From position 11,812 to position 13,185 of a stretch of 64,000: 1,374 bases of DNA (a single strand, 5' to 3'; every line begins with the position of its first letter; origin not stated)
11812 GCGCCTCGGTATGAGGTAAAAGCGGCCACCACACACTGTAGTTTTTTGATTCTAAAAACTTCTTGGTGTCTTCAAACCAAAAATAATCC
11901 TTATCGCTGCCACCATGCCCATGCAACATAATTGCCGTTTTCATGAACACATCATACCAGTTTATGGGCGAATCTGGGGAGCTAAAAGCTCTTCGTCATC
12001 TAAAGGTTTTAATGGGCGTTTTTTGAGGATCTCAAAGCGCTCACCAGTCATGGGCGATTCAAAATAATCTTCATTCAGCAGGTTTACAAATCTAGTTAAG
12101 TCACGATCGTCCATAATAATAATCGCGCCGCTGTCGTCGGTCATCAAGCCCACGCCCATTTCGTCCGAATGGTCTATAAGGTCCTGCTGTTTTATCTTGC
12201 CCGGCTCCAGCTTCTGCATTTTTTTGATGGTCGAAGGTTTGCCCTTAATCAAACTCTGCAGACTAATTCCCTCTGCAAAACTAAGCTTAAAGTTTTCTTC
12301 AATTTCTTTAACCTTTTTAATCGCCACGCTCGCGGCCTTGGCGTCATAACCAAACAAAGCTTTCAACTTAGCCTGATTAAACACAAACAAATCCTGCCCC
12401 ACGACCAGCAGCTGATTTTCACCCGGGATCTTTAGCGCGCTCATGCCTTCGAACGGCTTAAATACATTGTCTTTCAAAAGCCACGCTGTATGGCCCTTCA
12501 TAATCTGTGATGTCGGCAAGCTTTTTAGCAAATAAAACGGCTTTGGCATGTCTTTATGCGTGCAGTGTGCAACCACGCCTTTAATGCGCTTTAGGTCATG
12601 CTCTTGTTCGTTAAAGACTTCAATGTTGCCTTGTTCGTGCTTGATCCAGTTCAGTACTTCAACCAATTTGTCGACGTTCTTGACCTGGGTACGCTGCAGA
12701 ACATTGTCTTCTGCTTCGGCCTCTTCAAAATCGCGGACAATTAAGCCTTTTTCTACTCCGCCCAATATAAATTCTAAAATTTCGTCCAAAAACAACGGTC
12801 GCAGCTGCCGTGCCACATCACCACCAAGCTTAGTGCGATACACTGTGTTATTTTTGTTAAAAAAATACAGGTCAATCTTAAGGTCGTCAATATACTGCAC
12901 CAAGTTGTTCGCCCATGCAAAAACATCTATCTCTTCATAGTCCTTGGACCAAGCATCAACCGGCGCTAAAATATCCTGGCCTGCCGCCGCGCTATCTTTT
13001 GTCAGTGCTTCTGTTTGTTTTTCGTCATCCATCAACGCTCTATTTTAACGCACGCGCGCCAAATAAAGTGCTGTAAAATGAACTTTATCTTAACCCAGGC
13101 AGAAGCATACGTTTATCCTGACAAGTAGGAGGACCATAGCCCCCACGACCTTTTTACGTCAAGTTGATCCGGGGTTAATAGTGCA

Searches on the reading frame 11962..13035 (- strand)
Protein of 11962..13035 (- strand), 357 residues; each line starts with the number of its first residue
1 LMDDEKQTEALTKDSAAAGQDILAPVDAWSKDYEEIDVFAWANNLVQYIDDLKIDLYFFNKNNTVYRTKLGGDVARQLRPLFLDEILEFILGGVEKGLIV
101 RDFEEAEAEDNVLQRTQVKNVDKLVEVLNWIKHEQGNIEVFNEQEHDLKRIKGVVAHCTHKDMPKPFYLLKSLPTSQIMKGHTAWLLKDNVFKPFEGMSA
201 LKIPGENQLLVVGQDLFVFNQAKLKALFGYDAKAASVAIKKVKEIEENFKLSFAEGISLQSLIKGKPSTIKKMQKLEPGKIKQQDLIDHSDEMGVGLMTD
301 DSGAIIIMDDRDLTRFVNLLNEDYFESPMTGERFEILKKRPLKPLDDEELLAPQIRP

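Call 68: search_protein_families(library=pfam, proteins=[window:11962-13035:-], max_evalue=1)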
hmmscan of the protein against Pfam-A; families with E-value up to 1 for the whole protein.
window:11962-13035:- (357 aa): 3 families
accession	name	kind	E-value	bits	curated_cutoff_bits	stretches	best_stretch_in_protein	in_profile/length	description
PF16162.10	KwaB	-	5.6e-12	46.5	26.3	1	173-330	25-186/186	Kiwa protein KwaB-like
PF18724.6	ADDT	-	0.028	14.6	26.2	1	145-240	3-92/232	Amino acid:DNA transferase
PF01591.24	6PF2K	-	0.097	12.4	27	1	102-169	64-129/223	6-phosphofructo-2-kinase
